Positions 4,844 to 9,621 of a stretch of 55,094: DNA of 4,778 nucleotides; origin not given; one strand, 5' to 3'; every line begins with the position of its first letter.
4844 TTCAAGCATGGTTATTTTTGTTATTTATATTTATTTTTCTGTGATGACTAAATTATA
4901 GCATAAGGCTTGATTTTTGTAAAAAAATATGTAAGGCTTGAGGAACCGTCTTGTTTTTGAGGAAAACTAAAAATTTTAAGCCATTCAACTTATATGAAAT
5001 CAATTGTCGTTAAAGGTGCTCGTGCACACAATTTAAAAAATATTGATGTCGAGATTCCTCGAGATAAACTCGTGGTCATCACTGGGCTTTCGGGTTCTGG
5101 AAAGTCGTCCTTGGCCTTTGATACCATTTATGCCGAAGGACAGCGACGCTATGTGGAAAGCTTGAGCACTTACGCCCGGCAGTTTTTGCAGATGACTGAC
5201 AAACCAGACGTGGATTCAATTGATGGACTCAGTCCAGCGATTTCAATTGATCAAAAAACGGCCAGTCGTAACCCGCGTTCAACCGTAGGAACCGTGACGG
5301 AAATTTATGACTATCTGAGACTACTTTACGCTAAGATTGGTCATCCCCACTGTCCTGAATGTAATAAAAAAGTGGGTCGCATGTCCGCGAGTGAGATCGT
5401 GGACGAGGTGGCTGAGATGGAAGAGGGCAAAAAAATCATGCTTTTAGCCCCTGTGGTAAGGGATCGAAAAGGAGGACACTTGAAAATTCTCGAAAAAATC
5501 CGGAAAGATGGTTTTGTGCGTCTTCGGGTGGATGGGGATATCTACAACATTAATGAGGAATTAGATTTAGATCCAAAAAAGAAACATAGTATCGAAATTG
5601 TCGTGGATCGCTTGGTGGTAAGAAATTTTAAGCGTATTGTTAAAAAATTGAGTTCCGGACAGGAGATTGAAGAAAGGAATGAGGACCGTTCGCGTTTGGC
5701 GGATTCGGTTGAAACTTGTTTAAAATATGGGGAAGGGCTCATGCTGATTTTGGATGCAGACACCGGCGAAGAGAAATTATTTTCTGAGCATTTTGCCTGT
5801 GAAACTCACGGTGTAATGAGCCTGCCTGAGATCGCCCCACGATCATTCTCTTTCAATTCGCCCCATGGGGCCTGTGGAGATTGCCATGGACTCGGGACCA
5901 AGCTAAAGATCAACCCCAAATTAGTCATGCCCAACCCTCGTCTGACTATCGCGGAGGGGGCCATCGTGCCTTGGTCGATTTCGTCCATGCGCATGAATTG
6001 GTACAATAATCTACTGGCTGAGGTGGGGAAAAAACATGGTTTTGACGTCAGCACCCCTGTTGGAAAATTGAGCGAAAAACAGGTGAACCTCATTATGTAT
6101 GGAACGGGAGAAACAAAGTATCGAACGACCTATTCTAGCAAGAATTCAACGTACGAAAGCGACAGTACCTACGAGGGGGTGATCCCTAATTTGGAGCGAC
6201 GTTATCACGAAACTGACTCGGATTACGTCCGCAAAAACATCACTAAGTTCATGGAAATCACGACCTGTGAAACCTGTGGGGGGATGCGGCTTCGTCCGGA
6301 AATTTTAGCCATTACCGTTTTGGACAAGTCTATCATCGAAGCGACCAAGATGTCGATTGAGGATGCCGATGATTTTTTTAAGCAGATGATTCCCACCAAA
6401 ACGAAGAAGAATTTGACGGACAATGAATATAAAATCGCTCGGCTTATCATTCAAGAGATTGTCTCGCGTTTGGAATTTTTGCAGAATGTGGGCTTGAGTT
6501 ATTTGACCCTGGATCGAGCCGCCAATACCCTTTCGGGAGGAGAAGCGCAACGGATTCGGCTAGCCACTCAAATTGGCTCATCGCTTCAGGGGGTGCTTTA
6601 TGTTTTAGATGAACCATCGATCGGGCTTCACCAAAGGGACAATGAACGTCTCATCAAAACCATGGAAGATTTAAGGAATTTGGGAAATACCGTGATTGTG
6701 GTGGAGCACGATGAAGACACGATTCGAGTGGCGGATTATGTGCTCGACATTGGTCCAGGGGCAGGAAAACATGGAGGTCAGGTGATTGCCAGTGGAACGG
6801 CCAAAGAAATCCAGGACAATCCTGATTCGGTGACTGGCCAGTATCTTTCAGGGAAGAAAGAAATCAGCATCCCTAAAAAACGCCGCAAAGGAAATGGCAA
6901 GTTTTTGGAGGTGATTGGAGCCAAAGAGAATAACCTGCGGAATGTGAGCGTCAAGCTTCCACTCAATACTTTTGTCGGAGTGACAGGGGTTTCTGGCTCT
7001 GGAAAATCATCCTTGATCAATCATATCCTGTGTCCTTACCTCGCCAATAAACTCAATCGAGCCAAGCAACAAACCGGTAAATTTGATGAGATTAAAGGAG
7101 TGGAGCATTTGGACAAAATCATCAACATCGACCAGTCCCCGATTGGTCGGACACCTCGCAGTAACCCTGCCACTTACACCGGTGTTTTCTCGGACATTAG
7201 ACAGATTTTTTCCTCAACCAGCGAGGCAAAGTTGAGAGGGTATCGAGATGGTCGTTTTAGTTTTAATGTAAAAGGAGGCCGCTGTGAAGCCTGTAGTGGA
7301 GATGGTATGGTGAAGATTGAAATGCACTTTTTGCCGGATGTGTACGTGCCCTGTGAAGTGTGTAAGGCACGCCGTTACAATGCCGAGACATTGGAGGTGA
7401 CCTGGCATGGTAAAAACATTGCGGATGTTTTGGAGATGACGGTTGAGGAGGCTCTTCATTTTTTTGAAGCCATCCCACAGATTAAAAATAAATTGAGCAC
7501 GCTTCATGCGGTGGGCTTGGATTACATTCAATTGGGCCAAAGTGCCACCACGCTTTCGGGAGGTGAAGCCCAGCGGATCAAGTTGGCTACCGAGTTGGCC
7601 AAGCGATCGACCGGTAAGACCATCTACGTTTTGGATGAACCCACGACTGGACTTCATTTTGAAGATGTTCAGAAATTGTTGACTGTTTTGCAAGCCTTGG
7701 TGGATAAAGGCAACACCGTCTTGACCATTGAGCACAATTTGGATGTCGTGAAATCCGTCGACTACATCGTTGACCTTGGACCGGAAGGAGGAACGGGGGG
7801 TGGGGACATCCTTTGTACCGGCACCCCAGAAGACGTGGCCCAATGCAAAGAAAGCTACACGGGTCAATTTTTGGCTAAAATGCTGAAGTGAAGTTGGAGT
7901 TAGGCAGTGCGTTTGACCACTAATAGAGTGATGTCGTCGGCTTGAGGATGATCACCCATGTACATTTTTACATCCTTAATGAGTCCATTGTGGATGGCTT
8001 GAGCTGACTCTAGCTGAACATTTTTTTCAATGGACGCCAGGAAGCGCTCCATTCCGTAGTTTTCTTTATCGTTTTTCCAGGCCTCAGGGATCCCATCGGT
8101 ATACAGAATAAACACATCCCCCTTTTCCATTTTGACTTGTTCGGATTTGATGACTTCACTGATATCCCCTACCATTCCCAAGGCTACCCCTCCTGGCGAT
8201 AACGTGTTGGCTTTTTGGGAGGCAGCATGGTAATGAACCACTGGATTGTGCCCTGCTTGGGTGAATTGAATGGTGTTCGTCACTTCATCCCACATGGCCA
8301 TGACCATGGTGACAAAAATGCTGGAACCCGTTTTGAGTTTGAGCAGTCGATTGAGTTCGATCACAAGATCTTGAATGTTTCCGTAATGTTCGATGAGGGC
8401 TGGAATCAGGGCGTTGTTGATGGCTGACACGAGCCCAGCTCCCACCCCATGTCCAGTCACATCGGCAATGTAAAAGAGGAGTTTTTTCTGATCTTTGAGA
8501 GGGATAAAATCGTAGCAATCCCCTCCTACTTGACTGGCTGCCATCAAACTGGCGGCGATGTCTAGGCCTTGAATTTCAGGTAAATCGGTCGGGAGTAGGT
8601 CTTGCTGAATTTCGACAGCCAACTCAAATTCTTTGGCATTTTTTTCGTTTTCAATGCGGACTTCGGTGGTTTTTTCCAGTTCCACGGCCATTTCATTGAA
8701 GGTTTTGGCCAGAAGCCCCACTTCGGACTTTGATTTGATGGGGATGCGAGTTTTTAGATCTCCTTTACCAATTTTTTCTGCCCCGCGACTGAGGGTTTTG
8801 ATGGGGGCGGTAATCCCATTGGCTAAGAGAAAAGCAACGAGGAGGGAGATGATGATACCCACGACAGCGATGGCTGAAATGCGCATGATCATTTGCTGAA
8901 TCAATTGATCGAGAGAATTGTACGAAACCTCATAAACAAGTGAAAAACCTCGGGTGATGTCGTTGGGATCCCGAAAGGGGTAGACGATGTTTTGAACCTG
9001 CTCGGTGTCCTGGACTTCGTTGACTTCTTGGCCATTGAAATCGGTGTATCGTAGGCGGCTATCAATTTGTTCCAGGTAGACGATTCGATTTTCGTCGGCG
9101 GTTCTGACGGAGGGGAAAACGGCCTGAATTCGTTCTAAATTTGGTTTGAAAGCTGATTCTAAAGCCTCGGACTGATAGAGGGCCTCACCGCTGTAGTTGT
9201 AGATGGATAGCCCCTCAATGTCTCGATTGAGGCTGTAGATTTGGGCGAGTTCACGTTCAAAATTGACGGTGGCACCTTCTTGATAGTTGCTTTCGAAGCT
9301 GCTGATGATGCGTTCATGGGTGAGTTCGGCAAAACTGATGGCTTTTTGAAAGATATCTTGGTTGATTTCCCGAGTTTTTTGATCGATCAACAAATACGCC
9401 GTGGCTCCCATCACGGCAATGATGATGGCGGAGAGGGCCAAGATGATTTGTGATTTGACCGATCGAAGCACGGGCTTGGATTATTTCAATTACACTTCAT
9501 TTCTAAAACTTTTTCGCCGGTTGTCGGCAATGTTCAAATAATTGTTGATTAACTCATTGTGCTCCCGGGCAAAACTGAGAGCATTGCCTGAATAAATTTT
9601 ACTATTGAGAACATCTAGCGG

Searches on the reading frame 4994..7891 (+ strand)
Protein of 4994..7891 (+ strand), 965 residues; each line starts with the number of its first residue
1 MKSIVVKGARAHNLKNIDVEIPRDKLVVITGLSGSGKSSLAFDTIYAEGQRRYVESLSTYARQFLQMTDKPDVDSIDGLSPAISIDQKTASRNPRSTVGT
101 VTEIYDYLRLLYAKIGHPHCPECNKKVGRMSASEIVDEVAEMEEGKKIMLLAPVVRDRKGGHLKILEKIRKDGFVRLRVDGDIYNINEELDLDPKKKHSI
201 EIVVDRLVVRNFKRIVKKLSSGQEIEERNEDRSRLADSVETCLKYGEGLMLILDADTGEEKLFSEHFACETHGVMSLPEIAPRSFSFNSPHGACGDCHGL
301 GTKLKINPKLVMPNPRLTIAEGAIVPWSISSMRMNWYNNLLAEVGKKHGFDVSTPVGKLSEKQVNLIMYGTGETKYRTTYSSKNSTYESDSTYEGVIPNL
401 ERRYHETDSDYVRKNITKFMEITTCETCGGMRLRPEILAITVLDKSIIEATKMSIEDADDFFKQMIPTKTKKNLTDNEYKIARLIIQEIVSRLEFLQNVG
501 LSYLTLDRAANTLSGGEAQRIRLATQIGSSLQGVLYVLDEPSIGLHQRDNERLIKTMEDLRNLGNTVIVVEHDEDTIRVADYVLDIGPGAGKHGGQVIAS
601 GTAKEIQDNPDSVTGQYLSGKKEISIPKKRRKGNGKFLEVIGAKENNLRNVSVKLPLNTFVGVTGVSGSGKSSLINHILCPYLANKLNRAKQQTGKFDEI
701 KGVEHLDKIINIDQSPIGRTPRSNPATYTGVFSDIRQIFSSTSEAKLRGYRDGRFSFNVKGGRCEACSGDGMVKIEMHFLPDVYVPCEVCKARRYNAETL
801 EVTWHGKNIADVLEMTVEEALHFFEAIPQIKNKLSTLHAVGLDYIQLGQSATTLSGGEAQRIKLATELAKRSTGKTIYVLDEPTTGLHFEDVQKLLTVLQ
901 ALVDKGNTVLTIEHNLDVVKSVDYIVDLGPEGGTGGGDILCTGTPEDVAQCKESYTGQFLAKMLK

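Call 17: search_protein_families(library=pfam, proteins=[window:4994-7891:+])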
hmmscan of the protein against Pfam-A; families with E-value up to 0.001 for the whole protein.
window:4994-7891:+ (965 aa): 11 families
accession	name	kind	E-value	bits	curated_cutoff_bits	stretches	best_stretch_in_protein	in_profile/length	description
PF17755.6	UvrA_DNA-bind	-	5.4e-37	126.9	23.2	1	308-417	2-109/110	UvrA DNA-binding domain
PF17760.6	UvrA_inter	-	1.4e-33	115.5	23.3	1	131-254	2-107/109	UvrA interaction domain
PF00005.33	ABC_tran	-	7.7e-23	82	25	1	812-885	71-137/137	ABC transporter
PF02463.25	SMC_N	-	1.2e-12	48.2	40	0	650-926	15-209/220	RecF/RecN/SMC N terminal domain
PF20703.3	nSTAND1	-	1.4e-08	35.2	27.1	0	649-691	24-66/379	Novel STAND NTPase 1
PF13555.12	AAA_29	-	1.7e-07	31.3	27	0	660-692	24-59/61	P-loop containing region of AAA domain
PF13191.12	AAA_16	-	3.8e-07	31.2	32.6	0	22-77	22-83/167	AAA ATPase domain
PF20720.3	nSTAND3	-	1.5e-06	28.5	27.2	0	647-688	6-47/155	Novel STAND NTPase 3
PF13304.12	AAA_21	-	3.2e-06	27.8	27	0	854-901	238-285/304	AAA domain, putative AbiEii toxin, Type IV TA system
PF03193.22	RsgA_GTPase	-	3.6e-06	27.3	30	0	639-689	88-136/174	RsgA GTPase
PF13238.12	AAA_18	-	0.00046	21.1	29.4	0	27-41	1-15/128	AAA domain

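Call 30: find_homologous_proteins(query=window:4994-7891:+, max_evalue=1e-100)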
Query window:4994-7891:+ (965 aa): 8000 proteins with E <= 1e-100 among 8000 candidates; the best 120 are listed.
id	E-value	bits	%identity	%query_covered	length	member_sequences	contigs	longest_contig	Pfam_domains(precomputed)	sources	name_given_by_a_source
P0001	0.0e+0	2181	100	100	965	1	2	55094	PF17760.7,PF17755.7,PF00005.34,PF13555.13,PF03193.23,PF20703.4,PF02463.26,PF13304.13,PF20720.4,PF13191.13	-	-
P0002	0.0e+0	1961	88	100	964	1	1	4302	PF17760.7,PF17755.7,PF00005.34,PF13555.13,PF03193.23,PF20703.4,PF02463.26,PF13304.13,PF13191.13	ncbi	-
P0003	0.0e+0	1959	87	100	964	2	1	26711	PF17760.7,PF17755.7,PF00005.34,PF13555.13,PF03193.23,PF20703.4,PF02463.26,PF13304.13,PF13191.13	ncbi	-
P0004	0.0e+0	1930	87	100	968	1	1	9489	PF17760.7,PF17755.7,PF00005.34,PF13555.13,PF03193.23,PF20703.4,PF02463.26,PF13304.13,PF13191.13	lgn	-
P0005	0.0e+0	1926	87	100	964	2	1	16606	PF17760.7,PF17755.7,PF00005.34,PF13555.13,PF03193.23,PF20703.4,PF02463.26,PF13304.13,PF13191.13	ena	-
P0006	0.0e+0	1922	86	100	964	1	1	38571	PF17760.7,PF12399.15,PF17755.7,PF00005.34,PF13555.13,PF03193.23,PF20703.4,PF02463.26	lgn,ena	-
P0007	0.0e+0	1916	86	100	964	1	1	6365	PF17760.7,PF17755.7,PF00005.34,PF13555.13,PF03193.23,PF20703.4,PF02463.26,PF13304.13,PF13191.13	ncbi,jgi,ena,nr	ncbi:MAG: excinuclease ABC subunit UvrA [Candidatus Peregrinibacteria bacterium]|nr:excinuclease ABC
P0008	0.0e+0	1913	86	100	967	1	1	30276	PF17760.7,PF12399.15,PF17755.7,PF00005.34,PF13555.13,PF03193.23,PF20703.4,PF02463.26,PF13304.13,PF13191.13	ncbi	-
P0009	0.0e+0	1904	85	100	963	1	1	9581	PF17760.7,PF17755.7,PF00005.34,PF13555.13,PF03193.23,PF20703.4,PF02463.26,PF13304.13,PF13191.13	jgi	jgi:excinuclease ABC subunit A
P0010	0.0e+0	1902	85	100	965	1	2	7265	PF17760.7,PF17755.7,PF00005.34,PF13555.13,PF03193.23,PF20703.4,PF02463.26,PF13304.13,PF13191.13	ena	-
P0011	0.0e+0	1901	85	100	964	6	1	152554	PF17760.7,PF17755.7,PF00005.34,PF13555.13,PF03193.23,PF20703.4,PF02463.26,PF13304.13,PF13191.13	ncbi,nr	ncbi:excinuclease ABC subunit UvrA [Candidatus Peregrinibacteria bacterium]|nr:excinuclease ABC subu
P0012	0.0e+0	1898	85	100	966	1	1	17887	PF17760.7,PF17755.7,PF00005.34,PF13555.13,PF03193.23,PF20703.4,PF02463.26,PF13191.13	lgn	-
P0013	0.0e+0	1889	84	100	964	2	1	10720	PF17760.7,PF17755.7,PF00005.34,PF13555.13,PF03193.23,PF20703.4,PF02463.26,PF13304.13,PF13191.13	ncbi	-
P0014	0.0e+0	1889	84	100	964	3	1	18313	PF17760.7,PF17755.7,PF00005.34,PF13555.13,PF03193.23,PF20703.4,PF02463.26,PF13304.13,PF13191.13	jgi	-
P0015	0.0e+0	1884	84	100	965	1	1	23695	PF17760.7,PF17755.7,PF00005.34,PF13555.13,PF03193.23,PF20703.4,PF02463.26,PF13191.13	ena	-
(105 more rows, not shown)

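Call 32: find_encoding_contigs(protein=P0003, flank=10000, max_places=3)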
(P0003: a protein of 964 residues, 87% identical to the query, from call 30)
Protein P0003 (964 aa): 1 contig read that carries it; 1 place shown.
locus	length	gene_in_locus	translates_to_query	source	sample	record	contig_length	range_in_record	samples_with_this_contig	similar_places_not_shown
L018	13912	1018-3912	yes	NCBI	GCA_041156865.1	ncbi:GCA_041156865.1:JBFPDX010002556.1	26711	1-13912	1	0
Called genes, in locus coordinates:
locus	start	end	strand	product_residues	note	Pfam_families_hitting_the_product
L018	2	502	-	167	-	?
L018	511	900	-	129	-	PF00027:cNMP_binding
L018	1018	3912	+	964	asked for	PF02463:SMC_N (faint), PF03193:RsgA_GTPase (faint), PF13191:AAA_16 (faint), PF13304:AAA_21 (faint), PF13555:AAA_29 (faint), PF17760:UvrA_inter, PF17755:UvrA_DNA-bind, PF00005:ABC_tran (weak), +1 more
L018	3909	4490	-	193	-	-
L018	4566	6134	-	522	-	PF00672:HAMP, PF07228:SpoIIE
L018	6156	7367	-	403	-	-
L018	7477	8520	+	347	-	PF00308:Bac_DnaA (faint), PF01078:Mg_chelatase (faint), PF05496:RuvB_N, PF00004:AAA, PF00910:RNA_helicase (faint), PF07728:AAA_5, PF17864:AAA_lid_4, PF05491:WHD_RuvB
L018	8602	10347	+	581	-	PF01807:Zn_ribbon_DnaG, PF08275:DNAG_N, PF01751:Toprim, PF13155:Toprim_2, PF13362:Toprim_3, PF13662:Toprim_4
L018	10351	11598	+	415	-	PF03979:Sigma70_r1_1, PF00140:Sigma70_r1_2, PF04542:Sigma70_r2, PF04539:Sigma70_r3, PF04545:Sigma70_r4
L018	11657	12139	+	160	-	PF03449:GreA_GreB_N, PF01272:GreA_GreB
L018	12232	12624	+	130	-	-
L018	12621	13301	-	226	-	PF00702:Hydrolase, PF13419:HAD_2, PF13242:Hydrolase_like (weak)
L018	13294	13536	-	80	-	PF09723:Zn_ribbon_8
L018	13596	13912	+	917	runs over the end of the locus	PF00133:tRNA-synt_1, PF09334:tRNA-synt_1g, PF08264:Anticodon_1, PF10458:Val_tRNA-synt_C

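Call 33: find_encoding_contigs(protein=P0006, flank=10000, max_places=3)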
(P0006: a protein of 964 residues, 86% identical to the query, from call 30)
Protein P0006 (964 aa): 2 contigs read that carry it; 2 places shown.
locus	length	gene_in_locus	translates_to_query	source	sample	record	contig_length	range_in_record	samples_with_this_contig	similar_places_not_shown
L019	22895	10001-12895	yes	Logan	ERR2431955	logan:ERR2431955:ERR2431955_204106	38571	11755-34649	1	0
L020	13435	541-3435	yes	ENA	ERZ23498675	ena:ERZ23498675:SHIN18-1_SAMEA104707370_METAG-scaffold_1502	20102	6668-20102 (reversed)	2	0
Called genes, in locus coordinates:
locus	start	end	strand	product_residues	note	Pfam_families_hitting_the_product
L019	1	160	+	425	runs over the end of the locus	-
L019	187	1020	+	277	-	PF03816:LytR_cpsA_psr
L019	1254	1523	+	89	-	-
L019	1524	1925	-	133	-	PF02681:DUF212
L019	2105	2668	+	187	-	-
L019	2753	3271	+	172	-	PF00583:Acetyltransf_1, PF13673:Acetyltransf_10, PF13508:Acetyltransf_7, PF08445:FR47 (weak)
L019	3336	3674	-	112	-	PF01713:Smr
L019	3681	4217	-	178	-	PF10648:Gmad2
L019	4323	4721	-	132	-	-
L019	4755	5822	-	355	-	PF18920:DUF5671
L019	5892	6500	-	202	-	-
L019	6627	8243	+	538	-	PF00916:Sulfate_transp, PF01740:STAS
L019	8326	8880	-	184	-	PF11750:DUF3307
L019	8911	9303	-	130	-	PF00027:cNMP_binding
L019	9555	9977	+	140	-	PF05635:23S_rRNA_IVP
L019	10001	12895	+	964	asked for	PF00005:ABC_tran (faint), PF02463:SMC_N (faint), PF03193:RsgA_GTPase (faint), PF13555:AAA_29 (faint), PF20703:nSTAND1 (faint), PF17760:UvrA_inter, PF17755:UvrA_DNA-bind, PF12399:BCA_ABC_TP_C (faint)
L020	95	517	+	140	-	PF05635:23S_rRNA_IVP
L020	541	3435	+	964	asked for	PF00005:ABC_tran (faint), PF02463:SMC_N (faint), PF03193:RsgA_GTPase (faint), PF13555:AAA_29 (faint), PF20703:nSTAND1 (faint), PF17760:UvrA_inter, PF17755:UvrA_DNA-bind, PF12399:BCA_ABC_TP_C (faint)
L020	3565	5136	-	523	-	PF00672:HAMP, PF07228:SpoIIE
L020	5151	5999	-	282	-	-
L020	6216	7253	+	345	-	PF01078:Mg_chelatase (faint), PF05496:RuvB_N, PF00004:AAA, PF00910:RNA_helicase (faint), PF07728:AAA_5, PF17864:AAA_lid_4, PF05491:WHD_RuvB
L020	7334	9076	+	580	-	PF01807:Zn_ribbon_DnaG, PF10410:DnaB_bind (faint), PF08275:DNAG_N, PF01751:Toprim, PF13155:Toprim_2, PF13362:Toprim_3 (weak), PF13662:Toprim_4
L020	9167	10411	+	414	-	PF03979:Sigma70_r1_1, PF00140:Sigma70_r1_2, PF04542:Sigma70_r2, PF04539:Sigma70_r3, PF04545:Sigma70_r4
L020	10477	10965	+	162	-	PF03449:GreA_GreB_N, PF01272:GreA_GreB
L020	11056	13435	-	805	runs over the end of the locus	PF00133:tRNA-synt_1, PF09334:tRNA-synt_1g, PF13603:tRNA-synt_1_2, PF00133:tRNA-synt_1, PF08264:Anticodon_1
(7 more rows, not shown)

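Call 35: find_encoding_contigs(protein=P0001, flank=10000, max_places=6)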
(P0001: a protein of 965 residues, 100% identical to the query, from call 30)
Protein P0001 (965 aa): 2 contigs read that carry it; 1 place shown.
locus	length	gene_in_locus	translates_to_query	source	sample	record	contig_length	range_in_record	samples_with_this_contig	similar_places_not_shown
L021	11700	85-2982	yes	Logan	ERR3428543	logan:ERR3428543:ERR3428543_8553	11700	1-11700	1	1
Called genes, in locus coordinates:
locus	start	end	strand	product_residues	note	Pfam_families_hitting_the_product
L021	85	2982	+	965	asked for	PF00005:ABC_tran (faint), PF02463:SMC_N (faint), PF03193:RsgA_GTPase (faint), PF13191:AAA_16 (faint), PF13304:AAA_21 (faint), PF13555:AAA_29 (faint), PF17760:UvrA_inter, PF17755:UvrA_DNA-bind, +2 more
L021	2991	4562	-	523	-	PF00672:HAMP, PF07228:SpoIIE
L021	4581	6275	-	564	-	-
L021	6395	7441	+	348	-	PF05496:RuvB_N, PF00004:AAA, PF00910:RNA_helicase (faint), PF07728:AAA_5, PF17864:AAA_lid_4, PF05491:WHD_RuvB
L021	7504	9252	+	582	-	PF01807:Zn_ribbon_DnaG, PF08275:DNAG_N, PF01751:Toprim, PF13155:Toprim_2, PF13362:Toprim_3, PF13662:Toprim_4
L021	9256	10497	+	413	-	PF03979:Sigma70_r1_1, PF00140:Sigma70_r1_2, PF04542:Sigma70_r2, PF04539:Sigma70_r3, PF04545:Sigma70_r4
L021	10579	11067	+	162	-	PF03449:GreA_GreB_N, PF01272:GreA_GreB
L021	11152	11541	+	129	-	-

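Call 36: find_encoding_contigs(protein=P0002, flank=10000, max_places=3)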
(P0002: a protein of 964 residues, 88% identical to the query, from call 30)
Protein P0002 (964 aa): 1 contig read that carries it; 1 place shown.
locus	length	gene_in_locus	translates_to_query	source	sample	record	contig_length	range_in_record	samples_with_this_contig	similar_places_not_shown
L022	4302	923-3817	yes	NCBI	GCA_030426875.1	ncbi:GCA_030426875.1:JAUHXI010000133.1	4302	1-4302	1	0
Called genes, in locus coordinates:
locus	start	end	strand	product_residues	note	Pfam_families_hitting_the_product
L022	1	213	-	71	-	?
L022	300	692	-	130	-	PF00027:cNMP_binding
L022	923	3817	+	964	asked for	PF02463:SMC_N (faint), PF03193:RsgA_GTPase (faint), PF13191:AAA_16 (faint), PF13304:AAA_21 (faint), PF13555:AAA_29 (faint), PF17760:UvrA_inter, PF17755:UvrA_DNA-bind, PF00005:ABC_tran (weak), +1 more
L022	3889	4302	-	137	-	?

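Call 75: find_encoding_contigs(protein=P0008, flank=10000, max_places=2)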
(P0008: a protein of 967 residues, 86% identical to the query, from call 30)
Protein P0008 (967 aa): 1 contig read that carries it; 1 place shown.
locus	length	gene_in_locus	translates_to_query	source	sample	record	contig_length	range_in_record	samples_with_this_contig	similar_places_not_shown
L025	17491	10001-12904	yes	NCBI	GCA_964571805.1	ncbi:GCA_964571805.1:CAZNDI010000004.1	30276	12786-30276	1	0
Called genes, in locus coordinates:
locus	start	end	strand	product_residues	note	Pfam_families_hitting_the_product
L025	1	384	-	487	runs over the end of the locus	PF00890:FAD_binding_2, PF01266:DAO, PF03486:HI0933_like (weak), PF07992:Pyr_redox_2 (weak)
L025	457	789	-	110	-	PF18480:DUF5615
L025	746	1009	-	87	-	PF04255:DUF433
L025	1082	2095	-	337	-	PF02543:Carbam_trans_N (faint), PF00814:TsaD, PF22521:HypF_C_2 (weak)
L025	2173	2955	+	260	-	PF01790:LGT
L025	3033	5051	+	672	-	PF05226:CHASE2, PF00211:Guanylate_cyc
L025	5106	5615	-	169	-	-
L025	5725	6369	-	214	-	PF10067:DUF2306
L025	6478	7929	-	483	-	PF00395:SLH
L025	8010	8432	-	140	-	PF01934:HepT-like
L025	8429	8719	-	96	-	PF18765:Polbeta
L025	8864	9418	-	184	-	PF11750:DUF3307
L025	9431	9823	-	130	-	PF00027:cNMP_binding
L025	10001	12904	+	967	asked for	PF02463:SMC_N (faint), PF03193:RsgA_GTPase (faint), PF13191:AAA_16 (faint), PF13304:AAA_21 (faint), PF13555:AAA_29 (faint), PF17760:UvrA_inter, PF17755:UvrA_DNA-bind, PF00005:ABC_tran (weak), +2 more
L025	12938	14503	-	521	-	PF00672:HAMP, PF07228:SpoIIE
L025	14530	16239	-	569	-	-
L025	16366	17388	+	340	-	PF01078:Mg_chelatase (faint), PF05496:RuvB_N, PF00004:AAA, PF00910:RNA_helicase (faint), PF07728:AAA_5, PF17864:AAA_lid_4, PF05491:WHD_RuvB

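Call 76: find_encoding_contigs(protein=P0005, flank=10000, max_places=2)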
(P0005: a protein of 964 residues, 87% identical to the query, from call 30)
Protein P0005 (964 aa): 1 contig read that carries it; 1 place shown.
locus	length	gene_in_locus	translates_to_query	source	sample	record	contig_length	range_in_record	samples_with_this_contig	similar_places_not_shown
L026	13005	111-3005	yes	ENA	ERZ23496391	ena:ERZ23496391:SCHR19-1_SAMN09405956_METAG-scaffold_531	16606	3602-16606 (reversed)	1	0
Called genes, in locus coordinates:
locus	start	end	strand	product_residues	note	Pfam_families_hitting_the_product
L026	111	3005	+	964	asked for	PF00005:ABC_tran (faint), PF02463:SMC_N (faint), PF03193:RsgA_GTPase (faint), PF13191:AAA_16 (faint), PF13304:AAA_21 (faint), PF13555:AAA_29 (faint), PF17760:UvrA_inter, PF17755:UvrA_DNA-bind, +1 more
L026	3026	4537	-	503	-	PF00672:HAMP, PF07228:SpoIIE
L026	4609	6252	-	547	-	-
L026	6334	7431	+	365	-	PF05496:RuvB_N, PF01078:Mg_chelatase (faint), PF00004:AAA, PF00910:RNA_helicase (faint), PF07728:AAA_5, PF17864:AAA_lid_4, PF05491:WHD_RuvB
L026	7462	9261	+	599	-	PF01807:Zn_ribbon_DnaG, PF08275:DNAG_N, PF13662:Toprim_4, PF01751:Toprim, PF13155:Toprim_2, PF13362:Toprim_3 (weak), PF10410:DnaB_bind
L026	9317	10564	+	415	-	PF03979:Sigma70_r1_1, PF00140:Sigma70_r1_2, PF04542:Sigma70_r2, PF04539:Sigma70_r3, PF04545:Sigma70_r4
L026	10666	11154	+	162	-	PF03449:GreA_GreB_N, PF01272:GreA_GreB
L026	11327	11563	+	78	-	-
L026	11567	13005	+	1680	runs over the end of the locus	?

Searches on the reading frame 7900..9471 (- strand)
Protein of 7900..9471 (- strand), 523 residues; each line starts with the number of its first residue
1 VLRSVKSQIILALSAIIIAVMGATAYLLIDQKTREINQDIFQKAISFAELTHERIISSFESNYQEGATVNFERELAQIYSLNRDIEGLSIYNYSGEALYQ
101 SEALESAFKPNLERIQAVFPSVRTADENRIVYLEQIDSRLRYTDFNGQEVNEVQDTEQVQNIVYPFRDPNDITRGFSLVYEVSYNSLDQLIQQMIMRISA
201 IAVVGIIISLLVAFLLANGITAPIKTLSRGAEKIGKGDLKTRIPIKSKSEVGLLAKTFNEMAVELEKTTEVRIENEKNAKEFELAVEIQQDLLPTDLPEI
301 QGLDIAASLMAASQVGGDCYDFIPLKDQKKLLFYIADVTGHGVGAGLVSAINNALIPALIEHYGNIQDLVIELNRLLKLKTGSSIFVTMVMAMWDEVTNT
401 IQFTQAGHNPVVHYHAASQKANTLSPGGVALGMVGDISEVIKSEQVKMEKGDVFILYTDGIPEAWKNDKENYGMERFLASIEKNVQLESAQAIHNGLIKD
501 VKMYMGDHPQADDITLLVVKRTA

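Call 44: search_protein_families(library=pfam, proteins=[window:7900-9471:-], max_evalue=0.01)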
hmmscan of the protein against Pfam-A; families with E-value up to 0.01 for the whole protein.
window:7900-9471:- (523 aa): 3 families
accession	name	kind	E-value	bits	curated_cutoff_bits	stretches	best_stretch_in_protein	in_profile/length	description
PF07228.17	SpoIIE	-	4.1e-42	144.7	25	1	328-521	2-191/192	Stage II sporulation protein E (SpoIIE)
PF00672.30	HAMP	-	6.7e-16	58.8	25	1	215-266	1-52/53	HAMP domain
PF18719.7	ArlS_N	-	0.0057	17.3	27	0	30-139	14-116/140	ArlS sensor domain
